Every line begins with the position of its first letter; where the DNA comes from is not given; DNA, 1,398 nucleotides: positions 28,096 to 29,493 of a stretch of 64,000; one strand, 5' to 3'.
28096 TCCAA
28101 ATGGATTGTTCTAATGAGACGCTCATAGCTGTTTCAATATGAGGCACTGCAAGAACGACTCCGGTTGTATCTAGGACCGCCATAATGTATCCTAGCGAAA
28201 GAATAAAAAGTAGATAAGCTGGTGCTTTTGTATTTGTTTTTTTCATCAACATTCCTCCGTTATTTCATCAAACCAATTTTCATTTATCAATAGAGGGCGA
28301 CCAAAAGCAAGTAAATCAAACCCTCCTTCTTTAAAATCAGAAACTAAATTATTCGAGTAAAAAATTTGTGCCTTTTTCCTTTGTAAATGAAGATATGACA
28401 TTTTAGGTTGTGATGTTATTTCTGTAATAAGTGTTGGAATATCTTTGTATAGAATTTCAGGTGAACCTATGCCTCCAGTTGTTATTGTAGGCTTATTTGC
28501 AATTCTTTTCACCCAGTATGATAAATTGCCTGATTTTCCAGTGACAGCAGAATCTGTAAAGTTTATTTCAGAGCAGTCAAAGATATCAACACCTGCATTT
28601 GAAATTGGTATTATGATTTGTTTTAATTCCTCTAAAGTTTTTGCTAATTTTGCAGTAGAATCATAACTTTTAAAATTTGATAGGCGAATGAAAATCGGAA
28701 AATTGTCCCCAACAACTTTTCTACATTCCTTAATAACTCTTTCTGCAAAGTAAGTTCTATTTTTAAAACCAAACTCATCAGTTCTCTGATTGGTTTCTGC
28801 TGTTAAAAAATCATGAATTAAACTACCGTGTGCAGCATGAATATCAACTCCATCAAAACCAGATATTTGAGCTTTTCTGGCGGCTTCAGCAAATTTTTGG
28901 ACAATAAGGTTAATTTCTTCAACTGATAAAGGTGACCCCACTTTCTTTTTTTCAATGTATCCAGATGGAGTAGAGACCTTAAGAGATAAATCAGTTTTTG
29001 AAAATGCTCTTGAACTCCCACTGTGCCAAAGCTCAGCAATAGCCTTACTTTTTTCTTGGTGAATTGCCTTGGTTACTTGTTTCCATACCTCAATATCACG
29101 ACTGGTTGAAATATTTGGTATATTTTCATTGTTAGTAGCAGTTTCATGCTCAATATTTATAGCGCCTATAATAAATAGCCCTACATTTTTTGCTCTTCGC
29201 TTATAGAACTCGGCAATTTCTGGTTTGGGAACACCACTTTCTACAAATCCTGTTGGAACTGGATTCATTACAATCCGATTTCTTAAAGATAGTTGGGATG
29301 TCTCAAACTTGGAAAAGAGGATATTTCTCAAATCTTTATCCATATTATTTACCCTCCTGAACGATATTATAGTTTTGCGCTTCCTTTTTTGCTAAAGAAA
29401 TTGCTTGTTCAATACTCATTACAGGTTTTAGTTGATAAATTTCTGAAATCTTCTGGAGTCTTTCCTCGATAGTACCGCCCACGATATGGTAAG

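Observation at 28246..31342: HxlR-type regulator divergently paired with an OYE flavin reductase / P-loop ATPase / MFS efflux operon: a probable electrophile or quinone detox cassette as island cargo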

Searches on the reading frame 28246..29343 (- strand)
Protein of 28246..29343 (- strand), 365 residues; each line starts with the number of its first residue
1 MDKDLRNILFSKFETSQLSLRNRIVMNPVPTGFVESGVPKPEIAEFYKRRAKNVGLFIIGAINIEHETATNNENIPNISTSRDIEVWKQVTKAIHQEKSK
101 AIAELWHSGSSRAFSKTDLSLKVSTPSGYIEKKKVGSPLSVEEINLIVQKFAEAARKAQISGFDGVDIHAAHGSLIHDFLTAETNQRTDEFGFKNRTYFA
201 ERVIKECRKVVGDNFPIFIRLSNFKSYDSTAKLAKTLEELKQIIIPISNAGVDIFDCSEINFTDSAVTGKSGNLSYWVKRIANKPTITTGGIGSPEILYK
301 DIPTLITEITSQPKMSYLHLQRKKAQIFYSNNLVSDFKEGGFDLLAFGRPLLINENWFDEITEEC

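Call 3: search_protein_families(library=pfam, proteins=[window:28246-29343:-], max_evalue=0.01)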
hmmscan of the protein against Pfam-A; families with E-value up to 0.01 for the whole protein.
window:28246-29343:- (365 aa): 1 family
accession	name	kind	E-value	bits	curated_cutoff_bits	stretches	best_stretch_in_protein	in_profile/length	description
PF00724.26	Oxidored_FMN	-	5.8e-50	170.9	27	1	9-296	2-305/342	NADH:flavin oxidoreductase / NADH oxidase family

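Call 4: search_protein_families(library=ncbifam, proteins=[window:28246-29343:-], max_evalue=0.01)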
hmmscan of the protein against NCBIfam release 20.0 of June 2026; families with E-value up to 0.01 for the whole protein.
window:28246-29343:- (365 aa): 8 families
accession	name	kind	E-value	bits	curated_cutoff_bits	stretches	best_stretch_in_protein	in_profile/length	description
NF041087.1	bile_acid_BaiCD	equivalog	5.5e-40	137.1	825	1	8-267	3-259/642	bile acid Fe-S flavoenzyme BaiCD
NF010047.0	PRK13523.1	equivalog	3.3e-38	131.6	431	1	8-293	4-284/339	NADPH dehydrogenase NamA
TIGR03997.1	mycofact_OYE_2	equivalog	1.2e-36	126.4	793.15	1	9-237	2-232/645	mycofactocin system FadH/OYE family oxidoreductase 2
NF007899.0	PRK10605.1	subfamily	1.6e-31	109.9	403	1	8-235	5-249/365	N-ethylmaleimide reductase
NF045592.1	bili_reduct_N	equivalog_domain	3.9e-28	98.6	425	1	9-296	2-300/363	bilirubin reductase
NF006101.0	PRK08255.1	equivalog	4.8e-26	91.1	1078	1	8-262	398-662/768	bifunctional salicylyl-CoA 5-hydroxylase/oxidoreductase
NF045599.1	bili_reduct_long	exception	6.2e-22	77.6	750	1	12-264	4-259/641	bilirubin reductase, long form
TIGR03996.1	mycofact_OYE_1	hypoth_equivalog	1.6e-15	56.6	627.9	1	21-222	14-212/633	mycofactocin system FadH/OYE family oxidoreductase 1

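Call 56: search_solved_structures(query=window:28246-29343:-, max_evalue=1e-10, show_alignments=1)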
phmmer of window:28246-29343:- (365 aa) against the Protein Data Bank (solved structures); distinct sequences matched with E-value up to 1e-10: 133 (the best 60 are shown).
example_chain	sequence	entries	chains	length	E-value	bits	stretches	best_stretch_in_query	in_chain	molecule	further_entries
1z41_A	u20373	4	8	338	3.7e-27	98.5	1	9-293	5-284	Probable NADH-dependent flavin oxidoreductase yqjM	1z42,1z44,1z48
8vcn_A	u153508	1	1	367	5.9e-27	97.9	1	9-212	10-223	N-ethylmaleimide reductase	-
1ps9_A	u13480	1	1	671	1.5e-26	96.5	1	9-298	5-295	2,4-dienoyl-CoA reductase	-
3wjs_A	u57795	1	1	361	2.1e-26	96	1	9-212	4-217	NADH oxidase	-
6myw_A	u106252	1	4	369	2.3e-26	95.9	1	9-212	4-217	N-ethylmaleimide reductase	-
6o08_A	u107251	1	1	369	2.3e-26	95.9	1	9-212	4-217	N-ethylmaleimide reductase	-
8fw1_A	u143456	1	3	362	4.4e-26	95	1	9-212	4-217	N-ethylmaleimide reductase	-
3krz_A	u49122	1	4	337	1.7e-25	93.1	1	8-242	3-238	NADH:flavin oxidoreductase/NADH oxidase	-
3kru_A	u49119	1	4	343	1.8e-25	93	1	8-242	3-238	NADH:flavin oxidoreductase/NADH oxidase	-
1icp_A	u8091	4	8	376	2.9e-25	92.3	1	10-231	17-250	12-OXOPHYTODIENOATE REDUCTASE 1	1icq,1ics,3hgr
4b5n_A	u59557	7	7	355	3.3e-25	92.1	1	10-206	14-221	OXIDOREDUCTASE, FMN-BINDING | NAD(P)H:flavin oxidoreductase Sye4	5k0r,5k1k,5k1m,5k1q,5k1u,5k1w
1vji_A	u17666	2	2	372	5.7e-25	91.3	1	10-228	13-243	12-oxophytodienoate reductase (OPR1) | 12-oxophytodienoate reductase 1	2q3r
8e5h_A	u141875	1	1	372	6.2e-25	91.2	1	15-296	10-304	NADH:flavin oxidoreductase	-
9qge_A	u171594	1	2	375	6.3e-25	91.2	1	9-225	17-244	All1865 protein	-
9qgd_D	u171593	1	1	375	6.3e-25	91.2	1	9-225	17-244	All1865 protein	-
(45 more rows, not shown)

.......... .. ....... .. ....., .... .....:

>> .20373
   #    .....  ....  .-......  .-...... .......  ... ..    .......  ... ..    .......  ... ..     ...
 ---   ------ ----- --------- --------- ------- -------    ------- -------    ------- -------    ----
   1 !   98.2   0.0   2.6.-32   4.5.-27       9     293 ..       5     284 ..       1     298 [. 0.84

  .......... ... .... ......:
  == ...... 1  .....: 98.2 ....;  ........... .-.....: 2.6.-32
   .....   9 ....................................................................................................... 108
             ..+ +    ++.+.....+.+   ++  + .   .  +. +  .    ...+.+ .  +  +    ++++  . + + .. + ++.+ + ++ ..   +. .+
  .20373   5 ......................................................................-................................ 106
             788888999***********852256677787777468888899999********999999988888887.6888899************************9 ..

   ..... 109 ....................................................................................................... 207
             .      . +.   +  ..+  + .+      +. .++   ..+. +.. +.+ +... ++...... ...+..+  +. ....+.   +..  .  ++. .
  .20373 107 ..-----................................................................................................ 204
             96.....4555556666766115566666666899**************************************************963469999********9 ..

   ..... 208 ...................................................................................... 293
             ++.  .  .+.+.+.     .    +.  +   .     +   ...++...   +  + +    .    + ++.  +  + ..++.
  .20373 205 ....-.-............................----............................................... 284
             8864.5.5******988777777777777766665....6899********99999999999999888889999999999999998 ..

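Call 80: search_protein_families(library=padloc, proteins=[window:28246-29343:-], max_evalue=0.001)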
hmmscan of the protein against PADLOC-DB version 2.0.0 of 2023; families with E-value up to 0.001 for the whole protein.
window:28246-29343:- (365 aa): 0 families
